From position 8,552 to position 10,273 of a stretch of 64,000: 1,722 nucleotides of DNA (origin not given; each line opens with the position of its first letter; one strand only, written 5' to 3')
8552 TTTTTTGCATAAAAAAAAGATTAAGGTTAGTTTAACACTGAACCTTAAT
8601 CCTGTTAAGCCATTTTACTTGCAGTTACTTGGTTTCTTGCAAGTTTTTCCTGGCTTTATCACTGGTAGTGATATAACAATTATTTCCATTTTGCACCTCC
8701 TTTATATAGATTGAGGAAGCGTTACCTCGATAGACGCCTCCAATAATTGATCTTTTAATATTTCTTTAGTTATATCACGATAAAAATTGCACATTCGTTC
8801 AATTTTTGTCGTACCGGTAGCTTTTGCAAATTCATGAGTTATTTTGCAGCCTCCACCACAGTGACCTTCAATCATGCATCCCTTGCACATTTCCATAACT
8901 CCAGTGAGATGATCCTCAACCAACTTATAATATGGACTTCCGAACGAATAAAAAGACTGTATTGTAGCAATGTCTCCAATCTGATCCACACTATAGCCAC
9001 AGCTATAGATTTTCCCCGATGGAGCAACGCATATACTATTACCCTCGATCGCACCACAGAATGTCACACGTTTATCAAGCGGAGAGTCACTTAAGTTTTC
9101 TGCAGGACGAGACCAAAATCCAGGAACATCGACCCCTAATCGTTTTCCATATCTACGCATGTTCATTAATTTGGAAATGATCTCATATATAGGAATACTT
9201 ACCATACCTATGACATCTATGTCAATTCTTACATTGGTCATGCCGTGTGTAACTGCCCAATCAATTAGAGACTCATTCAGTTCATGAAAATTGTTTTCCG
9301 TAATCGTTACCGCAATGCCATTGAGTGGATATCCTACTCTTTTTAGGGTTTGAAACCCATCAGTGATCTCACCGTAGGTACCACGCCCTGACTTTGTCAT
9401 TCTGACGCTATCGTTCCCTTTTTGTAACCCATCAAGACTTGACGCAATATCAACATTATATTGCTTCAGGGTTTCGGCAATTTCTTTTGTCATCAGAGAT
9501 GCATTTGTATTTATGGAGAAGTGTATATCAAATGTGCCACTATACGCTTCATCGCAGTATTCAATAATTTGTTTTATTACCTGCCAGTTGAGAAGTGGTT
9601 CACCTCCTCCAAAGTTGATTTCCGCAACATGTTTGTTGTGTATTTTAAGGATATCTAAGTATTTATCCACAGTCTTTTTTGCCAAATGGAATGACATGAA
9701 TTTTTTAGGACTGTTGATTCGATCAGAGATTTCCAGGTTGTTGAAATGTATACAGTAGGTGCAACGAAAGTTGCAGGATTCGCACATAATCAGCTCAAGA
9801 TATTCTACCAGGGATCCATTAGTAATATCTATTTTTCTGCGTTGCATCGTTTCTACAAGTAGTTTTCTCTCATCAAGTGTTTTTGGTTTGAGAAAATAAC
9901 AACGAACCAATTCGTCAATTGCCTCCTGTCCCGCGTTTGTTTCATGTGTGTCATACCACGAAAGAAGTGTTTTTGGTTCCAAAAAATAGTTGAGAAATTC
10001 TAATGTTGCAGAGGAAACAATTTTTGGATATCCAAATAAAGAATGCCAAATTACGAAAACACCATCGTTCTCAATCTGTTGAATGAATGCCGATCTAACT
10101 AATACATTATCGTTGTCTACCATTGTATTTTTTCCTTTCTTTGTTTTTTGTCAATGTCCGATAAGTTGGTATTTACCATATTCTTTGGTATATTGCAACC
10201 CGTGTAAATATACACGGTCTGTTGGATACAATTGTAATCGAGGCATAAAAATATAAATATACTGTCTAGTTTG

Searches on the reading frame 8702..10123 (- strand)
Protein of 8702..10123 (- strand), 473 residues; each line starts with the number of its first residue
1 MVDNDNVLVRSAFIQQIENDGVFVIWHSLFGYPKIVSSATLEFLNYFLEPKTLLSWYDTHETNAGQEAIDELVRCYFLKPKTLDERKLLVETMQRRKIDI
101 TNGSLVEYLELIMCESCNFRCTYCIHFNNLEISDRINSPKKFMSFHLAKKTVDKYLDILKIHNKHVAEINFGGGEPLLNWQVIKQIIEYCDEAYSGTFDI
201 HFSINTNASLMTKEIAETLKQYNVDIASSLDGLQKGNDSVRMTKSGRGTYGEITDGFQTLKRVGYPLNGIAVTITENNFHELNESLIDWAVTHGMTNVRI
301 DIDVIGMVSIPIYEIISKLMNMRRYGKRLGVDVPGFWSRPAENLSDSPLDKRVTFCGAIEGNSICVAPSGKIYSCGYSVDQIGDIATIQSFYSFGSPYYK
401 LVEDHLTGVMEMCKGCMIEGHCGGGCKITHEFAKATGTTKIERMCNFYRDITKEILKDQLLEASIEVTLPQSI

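Call 7: search_protein_families(library=ncbifam, proteins=[window:8702-10123:-], max_evalue=0.01)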
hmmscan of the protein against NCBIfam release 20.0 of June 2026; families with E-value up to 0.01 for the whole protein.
window:8702-10123:- (473 aa): 69 families (the best 25 are shown)
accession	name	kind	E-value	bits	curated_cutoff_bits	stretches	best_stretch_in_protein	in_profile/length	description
NF047865.1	rSAM_PapB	equivalog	1.6e-39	136.1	340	1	108-433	4-323/330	PapB family radical SAM/SPASM ranthipeptide maturase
TIGR04068.1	rSAM_ocin_clost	equivalog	8.6e-31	107.3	500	1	62-262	43-234/462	Cys-rich peptide radical SAM maturase CcpM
TIGR03978.1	rSAM_paired_1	equivalog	3.3e-29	102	370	1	59-298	36-265/466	His-Xaa-Ser system radical SAM maturase HxsB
TIGR03906.1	quino_hemo_SAM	equivalog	1.4e-27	96.5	453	1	104-260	91-241/467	quinohemoprotein amine dehydrogenase maturation protein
TIGR03942.1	sulfatase_rSAM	equivalog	4.4e-27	95.1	349.45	2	115-280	9-167/363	anaerobic sulfatase maturase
TIGR04064.1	rSAM_nif11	equivalog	5.3e-27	94.6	518.7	1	88-260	58-224/459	nif11-like peptide radical SAM maturase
NF038107.1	rSAM_NF038107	equivalog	6.6e-27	94.4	600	1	83-428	65-402/444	Cys-every-fifth radical SAM/SPASM peptide maturase CefB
TIGR03974.1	rSAM_six_Cys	equivalog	6e-26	91.3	425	1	16-261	3-245/451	thioether cross-link-forming SCIFF peptide maturase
NF040492.1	not_ScfB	exception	3.1e-25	89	855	1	102-436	90-426/450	ScfB-related radical SAM/SPASM orphan maturase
NF035951.1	rSAM_RumMC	equivalog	5.8e-25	87.9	720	1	100-260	106-259/510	RumMC family radical SAM sactipeptide maturase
NF041707.1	rSAM_YhhB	equivalog_domain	5.2e-24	84.8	445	1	116-262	11-154/369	cyclophane-forming radical SAM/SPASM peptide maturase YhhB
TIGR04136.1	rSAM_FibroRumin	equivalog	1.4e-22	80.1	400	1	25-284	16-273/458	FibroRumin system radical SAM peptide maturase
TIGR04463.1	rSAM_vs_C_rich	equivalog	1.5e-22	80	525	1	60-436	36-404/438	TIGR04463 family radical SAM/SPASM RiPP maturase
TIGR04163.1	rSAM_cobopep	equivalog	5.5e-22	78.1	375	2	78-289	39-234/428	peptide-modifying radical SAM enzyme CbpB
TIGR04269.1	SAM_SPASM_FxsB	subfamily_domain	7.5e-21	74.5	370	1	114-274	9-170/363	FxsB family cyclophane-forming radical SAM/SPASM peptide maturase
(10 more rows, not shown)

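Call 8: search_protein_families(library=pfam, proteins=[window:8702-10123:-], max_evalue=0.01)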
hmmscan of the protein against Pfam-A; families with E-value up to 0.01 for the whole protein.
window:8702-10123:- (473 aa): 2 families
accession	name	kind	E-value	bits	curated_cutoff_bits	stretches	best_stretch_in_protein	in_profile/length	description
PF04055.27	Radical_SAM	-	4.2e-20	73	29.5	1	112-284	2-161/166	Radical SAM superfamily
PF13353.11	Fer4_12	-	1.1e-07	32.7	22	1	114-231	12-118/137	4Fe-4S single cluster domain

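Call 9: find_homologous_proteins(query=window:8702-10123:-, max_evalue=1e-10)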
Query window:8702-10123:- (473 aa): 423 proteins with E <= 1e-10 among 6146 candidates; the best 120 are listed.
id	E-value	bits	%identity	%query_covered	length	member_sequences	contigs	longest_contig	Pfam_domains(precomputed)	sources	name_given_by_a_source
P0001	1.1e-204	698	63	97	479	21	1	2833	PF04055.28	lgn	-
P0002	8.4e-204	696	63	97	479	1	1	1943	PF04055.28,PF13353.12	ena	-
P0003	8.4e-204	696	63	97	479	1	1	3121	PF04055.28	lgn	-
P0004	1.1e-203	695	64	99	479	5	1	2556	PF04055.28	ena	-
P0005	3.6e-203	694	63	98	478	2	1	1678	PF04055.28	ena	-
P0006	1.4e-202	692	62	100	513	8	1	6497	PF04055.28,PF13353.12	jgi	jgi:uncharacterized protein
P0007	5.3e-202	690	63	98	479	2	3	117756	PF04055.28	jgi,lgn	jgi:uncharacterized protein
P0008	2.3e-201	688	63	98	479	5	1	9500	PF04055.28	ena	-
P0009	2.3e-201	688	63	98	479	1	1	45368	PF04055.28,PF13353.12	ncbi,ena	-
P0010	8.6e-201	686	63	98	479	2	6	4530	PF04055.28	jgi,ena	-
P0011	1.1e-200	685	63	98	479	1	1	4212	PF04055.28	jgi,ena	-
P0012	1.7e-200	685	63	98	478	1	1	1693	PF04055.28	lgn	-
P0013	3.3e-200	684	63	99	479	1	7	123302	PF04055.28,PF13353.12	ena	-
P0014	3.8e-200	684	63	98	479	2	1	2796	PF04055.28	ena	-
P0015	4.4e-200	683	63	98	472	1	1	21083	PF04055.28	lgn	-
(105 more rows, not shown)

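Call 10: find_related_loci(query=window:8702-10123:-, collection=genome_contigs, flank=4000)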
Query window:8702-10123:- (473 aa) in genome_contigs; peptide patterns used: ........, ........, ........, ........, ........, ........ (x = any residue, [..] = any of these).
42 stretches matched a pattern; 18 encode a relative of the query (tblastn E <= 1e-3); 18 distinct loci.
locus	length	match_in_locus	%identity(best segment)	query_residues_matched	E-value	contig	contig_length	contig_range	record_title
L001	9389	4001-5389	63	3-465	0e+0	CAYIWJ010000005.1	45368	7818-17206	MAG TPA_asm: uncultured Candidatus Saccharibacteria bacterium isolate ERP119705_co3_785 genome assembly, contig: NODE_70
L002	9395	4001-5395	63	1-464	0e+0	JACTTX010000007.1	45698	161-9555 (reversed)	MAG: Candidatus Magasanikiibacteriota bacterium isolate B4_bin.18 scaffold_241, whole genome shotgun sequence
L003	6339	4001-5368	64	9-464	0e+0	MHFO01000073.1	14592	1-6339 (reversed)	MAG: Omnitrophica bacterium RIFCSPLOWO2_01_FULL_50_24 rifcsplowo2_01_scaffold_63752, whole genome shotgun sequence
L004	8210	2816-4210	62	1-464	0e+0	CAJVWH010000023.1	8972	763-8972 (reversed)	TPA_asm: uncultured bacterium isolate DRR093004_bin.40_MetaBAT_v2.12.1_MAG genome assembly, contig: NODE_4286_length_897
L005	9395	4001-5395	62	1-464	0e+0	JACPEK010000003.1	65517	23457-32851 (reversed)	MAG: Candidatus Brennerbacteria bacterium isolate NC_groundwater_333_Ag_B-0.1um_54_13 GD18-4_B1_scaffold_479377, whole g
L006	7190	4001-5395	62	1-464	0e+0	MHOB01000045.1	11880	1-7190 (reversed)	MAG: Candidatus Ryanbacteria bacterium RIFCSPLOWO2_12_FULL_47_9c rifcsplowo2_12_scaffold_31774, whole genome shotgun seq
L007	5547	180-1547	63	9-464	0e+0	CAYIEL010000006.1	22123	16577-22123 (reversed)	MAG TPA_asm: uncultured Candidatus Saccharibacteria bacterium isolate ERP119705_co18_447 genome assembly, contig: NODE_2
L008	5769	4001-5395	62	1-464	0e+0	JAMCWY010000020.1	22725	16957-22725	MAG: Patescibacteria group bacterium isolate FK_Sedi_B_Bin.466 NODE_7552_length_22725_cov_6.617, whole genome shotgun se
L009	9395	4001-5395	60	2-466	0e+0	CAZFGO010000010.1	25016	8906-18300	MAG TPA_asm: uncultured Gammaproteobacteria bacterium isolate SRP093762_co1_14 genome assembly, contig: NODE_1195_length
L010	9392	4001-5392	60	2-465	0e+0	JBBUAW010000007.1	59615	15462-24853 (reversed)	MAG: Patescibacteria group bacterium isolate H43-bin015_1 H43_bin015_1_000000000007, whole genome shotgun sequence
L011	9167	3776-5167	59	1-464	0e+0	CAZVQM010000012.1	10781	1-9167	MAG TPA_asm: uncultured Candidatus Saccharibacteria bacterium isolate SRP050083_co1_421 genome assembly, contig: NODE_28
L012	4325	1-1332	64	29-471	0e+0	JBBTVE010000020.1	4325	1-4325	MAG: Patescibacteria group bacterium isolate H52-bin098_1 H52_bin098_1_000000000020, whole genome shotgun sequence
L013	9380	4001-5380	60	6-464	0e+0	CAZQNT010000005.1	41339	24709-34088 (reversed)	MAG TPA_asm: uncultured Gammaproteobacteria bacterium isolate SRP090828_co2_74 genome assembly, contig: NODE_320_length_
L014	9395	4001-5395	58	6-471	0e+0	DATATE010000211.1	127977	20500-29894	MAG TPA_asm: Pseudonocardiaceae bacterium isolate SMAG_U5538 k141_1936443, whole genome shotgun sequence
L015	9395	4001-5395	57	1-464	0e+0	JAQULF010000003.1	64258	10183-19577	MAG: Patescibacteria group bacterium isolate STD1_124 NODE_882_length_64258_cov_4.308572_Sandtown_D1, whole genome shotg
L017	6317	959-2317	54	8-463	8e-171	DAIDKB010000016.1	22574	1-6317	MAG TPA_asm: bacterium isolate clean398 k141_1395975, whole genome shotgun sequence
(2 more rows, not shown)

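Call 23: find_encoding_contigs(protein=window:8702-10123:-, flank=3000, max_places=4)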
Protein window:8702-10123:- (473 aa): no gene with exactly this product is on record in the collection.

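Call 34: search_solved_structures(query=A1, max_evalue=0.00001)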
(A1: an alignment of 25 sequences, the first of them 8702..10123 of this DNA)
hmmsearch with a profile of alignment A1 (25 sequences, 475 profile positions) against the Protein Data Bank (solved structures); distinct sequences matched with E-value up to 0.00001: 5.
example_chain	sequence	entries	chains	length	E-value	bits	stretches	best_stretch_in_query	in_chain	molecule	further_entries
8vpo_A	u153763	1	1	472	3.6e-48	167.4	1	9-458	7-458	Radical SAM core domain-containing protein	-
5wgg_A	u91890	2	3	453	7.5e-26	93.9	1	79-265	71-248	Radical SAM domain protein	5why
4k36_A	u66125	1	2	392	3.4e-14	55.4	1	115-273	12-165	Anaerobic sulfatase-maturating enzyme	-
4k37_A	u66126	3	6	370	3.4e-14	55.4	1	115-273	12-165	Anaerobic sulfatase-maturating enzyme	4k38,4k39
9gm3_A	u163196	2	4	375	4.6e-12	48.4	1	114-270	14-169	ChlB radical SAM domain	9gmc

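Call 36: search_solved_structures(query=window:8702-10123:-, max_evalue=0.00001, show_alignments=1)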
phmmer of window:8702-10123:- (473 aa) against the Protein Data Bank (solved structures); distinct sequences matched with E-value up to 0.00001: 5.
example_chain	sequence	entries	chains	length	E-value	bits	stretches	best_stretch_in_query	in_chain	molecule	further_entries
8vpo_A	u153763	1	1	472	2.7e-34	121.8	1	5-454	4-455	Radical SAM core domain-containing protein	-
5wgg_A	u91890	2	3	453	8.2e-18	67.4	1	99-436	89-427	Radical SAM domain protein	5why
9gm3_A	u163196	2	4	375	7.7e-09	37.9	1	113-269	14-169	ChlB radical SAM domain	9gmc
4k36_A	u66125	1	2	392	1.9e-06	30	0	115-283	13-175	Anaerobic sulfatase-maturating enzyme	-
4k37_A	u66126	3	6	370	2e-06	29.9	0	115-283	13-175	Anaerobic sulfatase-maturating enzyme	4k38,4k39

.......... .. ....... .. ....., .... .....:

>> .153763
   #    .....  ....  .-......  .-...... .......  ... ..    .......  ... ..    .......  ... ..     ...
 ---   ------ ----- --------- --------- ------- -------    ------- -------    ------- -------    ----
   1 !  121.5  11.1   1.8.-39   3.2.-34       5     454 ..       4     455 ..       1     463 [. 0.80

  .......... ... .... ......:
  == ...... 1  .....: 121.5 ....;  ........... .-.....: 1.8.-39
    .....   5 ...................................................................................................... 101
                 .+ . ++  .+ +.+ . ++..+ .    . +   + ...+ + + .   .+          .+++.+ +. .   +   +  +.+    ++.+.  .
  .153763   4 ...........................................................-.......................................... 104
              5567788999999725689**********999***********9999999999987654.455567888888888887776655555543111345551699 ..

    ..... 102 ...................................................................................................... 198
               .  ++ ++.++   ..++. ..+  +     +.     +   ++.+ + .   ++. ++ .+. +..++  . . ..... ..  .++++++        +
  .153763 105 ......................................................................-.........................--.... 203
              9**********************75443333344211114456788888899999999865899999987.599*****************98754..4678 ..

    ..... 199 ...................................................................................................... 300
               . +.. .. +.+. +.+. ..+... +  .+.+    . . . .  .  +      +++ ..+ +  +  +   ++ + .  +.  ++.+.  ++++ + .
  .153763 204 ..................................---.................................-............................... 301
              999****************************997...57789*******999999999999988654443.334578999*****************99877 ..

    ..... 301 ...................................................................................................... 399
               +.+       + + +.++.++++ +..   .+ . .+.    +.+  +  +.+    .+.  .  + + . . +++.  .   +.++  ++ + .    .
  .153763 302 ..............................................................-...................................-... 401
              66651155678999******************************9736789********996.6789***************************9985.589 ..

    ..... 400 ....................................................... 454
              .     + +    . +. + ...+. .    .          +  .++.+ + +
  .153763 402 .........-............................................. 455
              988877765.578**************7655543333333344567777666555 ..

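Call 41: search_protein_families(library=padloc, proteins=[window:8702-10123:-, L009:5605-6087:+, L002:5610-6329:+], max_evalue=0.001)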
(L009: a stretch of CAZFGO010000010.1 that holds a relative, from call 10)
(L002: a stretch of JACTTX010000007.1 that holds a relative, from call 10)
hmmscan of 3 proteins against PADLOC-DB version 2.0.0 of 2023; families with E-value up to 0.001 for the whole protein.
window:8702-10123:- (473 aa): 2 families
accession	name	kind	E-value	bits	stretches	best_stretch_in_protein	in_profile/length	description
PDLC02903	pVip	-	1.2e-16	59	1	112-288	5-159/257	Viperins not associated with kinases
PDLC02904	pVip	-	8.6e-14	49.7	1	112-287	8-162/262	Viperins associated with kinases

L009:5605-6087:+ (160 aa): 0 families

L002:5610-6329:+ (239 aa): 8 families
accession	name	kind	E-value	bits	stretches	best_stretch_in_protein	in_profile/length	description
PDLC04907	PDC-S09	-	3.1e-08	31.7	1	3-72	8-78/114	-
PDLC04903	PDC-S09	-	3.8e-08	31.6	1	4-62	6-66/108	-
PDLC04906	PDC-S09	-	4.8e-07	28.1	1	3-54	5-57/98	-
PDLC04904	PDC-S09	-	9.3e-06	23.8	1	10-52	13-55/104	-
PDLC04905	PDC-S09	-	1.6e-05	23.2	1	9-53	8-53/101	-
PDLC04902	PDC-S09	-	1.7e-05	23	1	11-52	10-51/97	-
PDLC04778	PDC-M70A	-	0.00029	18.3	0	12-52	39-77/355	-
PDLC04369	PDC-M05A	-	0.00096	16.8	0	22-51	103-132/201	-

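Call 42: search_protein_families(library=pfam, proteins=[L009:5605-6087:+, L002:5610-6329:+, L014:5578-6336:+, L017:2527-3258:+, window:8702-10123:-], max_evalue=1)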
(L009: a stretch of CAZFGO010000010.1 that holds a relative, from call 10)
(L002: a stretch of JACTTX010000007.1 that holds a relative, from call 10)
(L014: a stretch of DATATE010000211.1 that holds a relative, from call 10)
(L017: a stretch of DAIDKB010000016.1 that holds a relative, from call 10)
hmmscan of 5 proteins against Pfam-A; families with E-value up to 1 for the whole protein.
L009:5605-6087:+ (160 aa): 8 families
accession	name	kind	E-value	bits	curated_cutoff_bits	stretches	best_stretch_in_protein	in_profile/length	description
PF13302.13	Acetyltransf_3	-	2.3e-18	67.7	25.4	1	4-137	2-138/138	Acetyltransferase (GNAT) domain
PF00583.31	Acetyltransf_1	-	9.2e-18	65.1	20.7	1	46-136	24-116/116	Acetyltransferase (GNAT) family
PF13508.13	Acetyltransf_7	-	1.1e-08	35.7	27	1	59-138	7-84/84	Acetyltransferase (GNAT) domain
PF13523.12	Acetyltransf_8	-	3.5e-07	30.4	27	1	16-142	17-143/145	Acetyltransferase (GNAT) domain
PF13673.13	Acetyltransf_10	-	3e-06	27.7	23.6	1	39-140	19-111/128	Acetyltransferase (GNAT) domain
PF13420.13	Acetyltransf_4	-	4e-06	27.4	24.3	1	6-143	1-141/155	Acetyltransferase (GNAT) domain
PF08445.16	FR47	-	0.00035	20.9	22.1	1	90-139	32-80/86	FR47-like protein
PF18014.7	Acetyltransf_18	-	0.13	12.4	22.7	1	100-140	63-103/124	Acetyltransferase (GNAT) domain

L002:5610-6329:+ (239 aa): 4 families
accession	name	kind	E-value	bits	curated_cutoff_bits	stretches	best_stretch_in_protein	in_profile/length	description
PF18765.7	Polbeta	-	2.1e-08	34.7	26.9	1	11-105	2-91/93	Polymerase beta, Nucleotidyltransferase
PF01909.29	NTP_transf_2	-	2.7e-08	34.5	21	1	12-76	4-79/93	Nucleotidyltransferase domain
PF04439.18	Adenyl_transf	-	0.00011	21.9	22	1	3-57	2-58/279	Streptomycin adenylyltransferase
PF22600.2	MTPAP-like_central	-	0.00025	21.6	27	1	6-94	23-87/139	Poly(A) RNA polymerase, mitochondrial-like, central palm domain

L014:5578-6336:+ (252 aa): 6 families
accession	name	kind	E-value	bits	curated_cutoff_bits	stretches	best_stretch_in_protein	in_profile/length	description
PF01909.29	NTP_transf_2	-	3.1e-08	34.3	21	1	21-77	12-47/93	Nucleotidyltransferase domain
PF18765.7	Polbeta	-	7.7e-06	26.4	26.9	1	23-71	11-58/93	Polymerase beta, Nucleotidyltransferase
PF20879.2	SidM_N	-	0.00037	20.3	27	1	20-172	54-194/285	SidM, N-terminal domain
PF19464.4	DUF6001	-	0.018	14.5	25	1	28-125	40-135/348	Family of unknown function (DUF6001)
PF12633.13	Adenyl_cycl_N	-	0.025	15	27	1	12-61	78-129/199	Adenylate cyclase NT domain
PF22600.2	MTPAP-like_central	-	0.053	14.1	27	1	10-61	31-75/139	Poly(A) RNA polymerase, mitochondrial-like, central palm domain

L017:2527-3258:+ (243 aa): 3 families
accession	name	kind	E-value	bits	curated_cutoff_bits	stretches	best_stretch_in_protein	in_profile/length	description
PF18765.7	Polbeta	-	1.7e-05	25.4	26.9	1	17-67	6-57/93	Polymerase beta, Nucleotidyltransferase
PF01909.29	NTP_transf_2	-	0.033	15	21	1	17-55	7-45/93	Nucleotidyltransferase domain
PF22600.2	MTPAP-like_central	-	0.13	12.8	27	1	22-56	37-70/139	Poly(A) RNA polymerase, mitochondrial-like, central palm domain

window:8702-10123:- (473 aa): 2 families
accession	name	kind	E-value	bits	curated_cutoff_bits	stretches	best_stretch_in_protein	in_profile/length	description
PF04055.27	Radical_SAM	-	4.2e-20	73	29.5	1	112-284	2-161/166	Radical SAM superfamily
PF13353.11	Fer4_12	-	1.1e-07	32.7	22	1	114-231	12-118/137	4Fe-4S single cluster domain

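Call 44: predict_structure(alignment_id=A1)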
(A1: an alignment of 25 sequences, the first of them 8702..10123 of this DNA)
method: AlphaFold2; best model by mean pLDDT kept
length: 473 residues; sequences in the alignment: 25
mean_pLDDT: 66.1   pTM: 0.64
mean pLDDT of the five models: 66.1, 64.5, 60.7, 60.2, 57.0
residues with pLDDT >= 90: 47; 70-90: 186; 50-70: 112; < 50: 128
segments of 3 or more residues with pLDDT < 50: 99-101, 103-122, 129-139, 173-177, 228-249, 338-362, 408-415, 417-438, 466-473
pLDDT, mean of each block of 10 residues (from residue 1): 81 81 74 75 91 84 71 88 81 57 44 32 53 42 83 84 77 59 92 91 75 90 70 29 35 76 79 70 82 77 60 86 89 60 29 31 64 60 75 64 53 47 40 46 68 72 50 32
secondary structure, 60 per line:
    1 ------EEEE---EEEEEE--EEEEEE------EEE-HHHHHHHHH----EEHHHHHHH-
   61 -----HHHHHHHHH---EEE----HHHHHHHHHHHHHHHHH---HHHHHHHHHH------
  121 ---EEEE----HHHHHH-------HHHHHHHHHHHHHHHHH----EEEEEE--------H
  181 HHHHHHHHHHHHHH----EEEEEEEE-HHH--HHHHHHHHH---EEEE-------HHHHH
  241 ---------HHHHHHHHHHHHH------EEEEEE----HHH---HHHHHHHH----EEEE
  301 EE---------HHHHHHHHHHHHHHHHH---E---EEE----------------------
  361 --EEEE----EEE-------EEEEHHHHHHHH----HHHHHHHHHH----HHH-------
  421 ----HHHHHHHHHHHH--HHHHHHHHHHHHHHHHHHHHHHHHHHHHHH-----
elements in order: E7-10 E14-19 E22-27 E34-36 H38-46 H53-59 H66-74 E78-80 H85-101 H105-114 E124-127 H132-137 H145-161 E166-171 H180-194 E199-206 H213-221 E225-228 H236-240 H250-262 E269-274 H285-292 E297-302 H312-328 E336-338 E363-366 E371-373 E381-384 H385-392 H397-406 H425-436 H439-468

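Call 48: fold_search(model_id=the predicted structure, library=pdb)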
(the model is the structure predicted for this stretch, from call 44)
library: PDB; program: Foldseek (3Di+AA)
matches with E <= 10: 1466; with E <= 0.001: 40
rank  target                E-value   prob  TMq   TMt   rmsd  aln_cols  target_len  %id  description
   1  8vpo                  1.5e-22  1.00  0.69  0.73   5.1       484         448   20  X-Ray Crystal Structure of TigE from Paramaledivibacter caminithermalis (released 2024-02-07)
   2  5why_B                1.8e-11  1.00  0.52  0.57   8.9       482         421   19  Structural Insights into Thioether Bond Formation in the Biosynthesis of Sactipeptides (released 2017-07-26)
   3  5why_A                1.1e-09  1.00  0.53  0.59   8.6       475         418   18  Structural Insights into Thioether Bond Formation in the Biosynthesis of Sactipeptides (released 2017-07-26)
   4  4k37_A                1.2e-08  1.00  0.51  0.64   6.1       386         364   15  Native anSMEcpe with bound AdoMet (released 2013-05-08)
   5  4k36_A                6.9e-08  1.00  0.51  0.61   6.1       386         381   16  His6 tagged anSMEcpe with bound AdoMet (released 2013-05-08)
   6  9gmc_A                6.9e-08  1.00  0.47  0.57   7.1       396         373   14  Crystal structure of the complex formed between the radical SAM protein ChlB and the R3A mutant of ChlA (released 2025-06-25)
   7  4k37_B                7.3e-08  1.00  0.50  0.62   6.5       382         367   16  Native anSMEcpe with bound AdoMet (released 2013-05-08)
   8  4k38_A                9.8e-08  1.00  0.51  0.63   6.2       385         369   16  Native anSMEcpe with bound AdoMet and Kp18Cys peptide (released 2013-05-08)
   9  5v1q_A                1.2e-07  1.00  0.41  0.45  14.1       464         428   14  Crystal structure of Streptococcus suis SuiB (released 2017-08-30)
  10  4k39_A                1.6e-07  1.00  0.51  0.64   6.8       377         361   15  Native anSMEcpe with bound AdoMet and Cp18Cys peptide (released 2013-05-08)
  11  9gm3_C                1.8e-07  1.00  0.47  0.57   6.7       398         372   14  Crystal structure of the complex formed between the radical SAM protein ChlB and the leader region of its precursor su (released 2025-06-25)
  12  5v1q_B                2.3e-07  1.00  0.39  0.41  14.8       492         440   12  Crystal structure of Streptococcus suis SuiB (released 2017-08-30)
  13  4k39_B                2.6e-07  1.00  0.51  0.63   6.4       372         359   17  Native anSMEcpe with bound AdoMet and Cp18Cys peptide (released 2013-05-08)
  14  9gmc_C                3.1e-07  1.00  0.45  0.56   8.7       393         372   15  Crystal structure of the complex formed between the radical SAM protein ChlB and the R3A mutant of ChlA (released 2025-06-25)
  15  5v1s_A                3.5e-07  1.00  0.41  0.45  14.2       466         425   14  Crystal structure of Streptococcus suis SuiB bound to S-adenosylmethionine (released 2017-08-30)
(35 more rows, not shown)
